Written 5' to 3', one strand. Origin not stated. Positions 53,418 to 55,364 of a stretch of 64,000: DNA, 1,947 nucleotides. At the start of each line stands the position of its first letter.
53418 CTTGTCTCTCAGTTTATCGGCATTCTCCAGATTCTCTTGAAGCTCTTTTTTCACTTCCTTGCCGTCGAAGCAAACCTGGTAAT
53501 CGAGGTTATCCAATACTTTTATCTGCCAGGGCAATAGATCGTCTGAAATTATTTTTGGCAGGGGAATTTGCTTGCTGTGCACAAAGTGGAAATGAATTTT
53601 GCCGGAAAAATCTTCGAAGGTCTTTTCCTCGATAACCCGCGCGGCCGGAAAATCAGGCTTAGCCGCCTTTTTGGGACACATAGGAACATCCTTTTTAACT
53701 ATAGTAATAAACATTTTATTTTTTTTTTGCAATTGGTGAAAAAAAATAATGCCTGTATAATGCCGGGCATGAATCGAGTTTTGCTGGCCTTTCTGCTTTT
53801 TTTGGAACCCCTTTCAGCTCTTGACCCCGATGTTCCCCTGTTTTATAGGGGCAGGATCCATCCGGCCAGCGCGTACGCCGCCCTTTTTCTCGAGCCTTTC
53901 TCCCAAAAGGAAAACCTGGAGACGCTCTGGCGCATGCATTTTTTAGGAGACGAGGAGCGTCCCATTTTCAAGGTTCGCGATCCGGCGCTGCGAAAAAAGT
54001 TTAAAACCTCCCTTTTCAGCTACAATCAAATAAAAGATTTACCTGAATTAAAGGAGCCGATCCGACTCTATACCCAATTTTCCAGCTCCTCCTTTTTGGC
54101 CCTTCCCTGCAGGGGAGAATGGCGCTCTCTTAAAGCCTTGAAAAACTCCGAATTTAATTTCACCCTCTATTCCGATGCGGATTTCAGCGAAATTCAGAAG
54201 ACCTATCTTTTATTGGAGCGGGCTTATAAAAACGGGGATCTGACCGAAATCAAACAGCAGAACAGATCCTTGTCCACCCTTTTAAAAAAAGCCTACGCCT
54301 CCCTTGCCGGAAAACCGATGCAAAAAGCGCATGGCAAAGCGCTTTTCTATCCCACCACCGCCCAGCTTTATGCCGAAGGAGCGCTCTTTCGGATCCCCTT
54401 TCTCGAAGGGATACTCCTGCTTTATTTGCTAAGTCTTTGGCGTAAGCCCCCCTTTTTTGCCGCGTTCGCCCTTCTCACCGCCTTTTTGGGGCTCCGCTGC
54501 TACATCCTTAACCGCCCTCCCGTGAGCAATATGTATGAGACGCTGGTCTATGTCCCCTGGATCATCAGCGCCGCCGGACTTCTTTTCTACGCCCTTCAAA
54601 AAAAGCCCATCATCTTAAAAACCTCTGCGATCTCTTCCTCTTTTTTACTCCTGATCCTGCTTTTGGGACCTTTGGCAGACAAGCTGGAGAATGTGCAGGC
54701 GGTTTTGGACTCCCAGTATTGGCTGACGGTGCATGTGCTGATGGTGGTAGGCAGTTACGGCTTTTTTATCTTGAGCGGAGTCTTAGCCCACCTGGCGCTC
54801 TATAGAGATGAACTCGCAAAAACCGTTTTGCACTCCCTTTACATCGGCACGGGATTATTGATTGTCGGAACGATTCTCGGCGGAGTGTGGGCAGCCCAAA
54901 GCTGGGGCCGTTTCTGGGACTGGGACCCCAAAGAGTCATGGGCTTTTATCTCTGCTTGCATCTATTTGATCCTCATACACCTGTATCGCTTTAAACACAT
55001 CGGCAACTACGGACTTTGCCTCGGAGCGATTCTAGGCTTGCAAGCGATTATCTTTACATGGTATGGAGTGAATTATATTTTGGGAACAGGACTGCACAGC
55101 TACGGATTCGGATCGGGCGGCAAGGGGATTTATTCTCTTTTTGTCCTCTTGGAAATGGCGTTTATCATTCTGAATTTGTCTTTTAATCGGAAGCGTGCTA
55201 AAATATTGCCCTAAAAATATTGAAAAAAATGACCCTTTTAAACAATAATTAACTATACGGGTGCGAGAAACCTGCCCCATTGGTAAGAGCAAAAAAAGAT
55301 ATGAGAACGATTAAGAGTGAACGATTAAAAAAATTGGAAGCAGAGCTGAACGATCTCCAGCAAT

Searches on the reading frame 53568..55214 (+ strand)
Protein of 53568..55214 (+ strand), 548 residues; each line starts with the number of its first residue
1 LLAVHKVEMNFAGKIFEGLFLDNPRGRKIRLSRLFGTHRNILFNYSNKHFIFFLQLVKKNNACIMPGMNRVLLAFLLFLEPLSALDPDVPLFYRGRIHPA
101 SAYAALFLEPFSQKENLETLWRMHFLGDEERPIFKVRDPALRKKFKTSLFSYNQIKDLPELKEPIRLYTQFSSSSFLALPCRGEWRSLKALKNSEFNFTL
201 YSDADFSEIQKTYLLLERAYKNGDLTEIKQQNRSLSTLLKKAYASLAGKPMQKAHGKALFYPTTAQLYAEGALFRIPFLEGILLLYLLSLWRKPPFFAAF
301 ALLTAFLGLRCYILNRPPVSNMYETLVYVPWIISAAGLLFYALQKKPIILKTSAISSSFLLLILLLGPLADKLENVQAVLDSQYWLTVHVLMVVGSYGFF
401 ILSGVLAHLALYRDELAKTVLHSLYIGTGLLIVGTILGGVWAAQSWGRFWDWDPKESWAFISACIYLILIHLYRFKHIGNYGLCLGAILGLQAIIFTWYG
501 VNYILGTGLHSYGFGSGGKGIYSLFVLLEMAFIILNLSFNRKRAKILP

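Call 57: search_protein_families(library=pfam, proteins=[window:53568-55214:+], max_evalue=0.00001)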
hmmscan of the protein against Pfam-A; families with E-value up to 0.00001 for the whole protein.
window:53568-55214:+ (548 aa): 1 family
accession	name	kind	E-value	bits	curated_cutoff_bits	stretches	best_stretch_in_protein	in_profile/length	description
PF01578.25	Cytochrom_C_asm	-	1.5e-22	80.7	29.9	1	319-505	1-208/212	Cytochrome C assembly protein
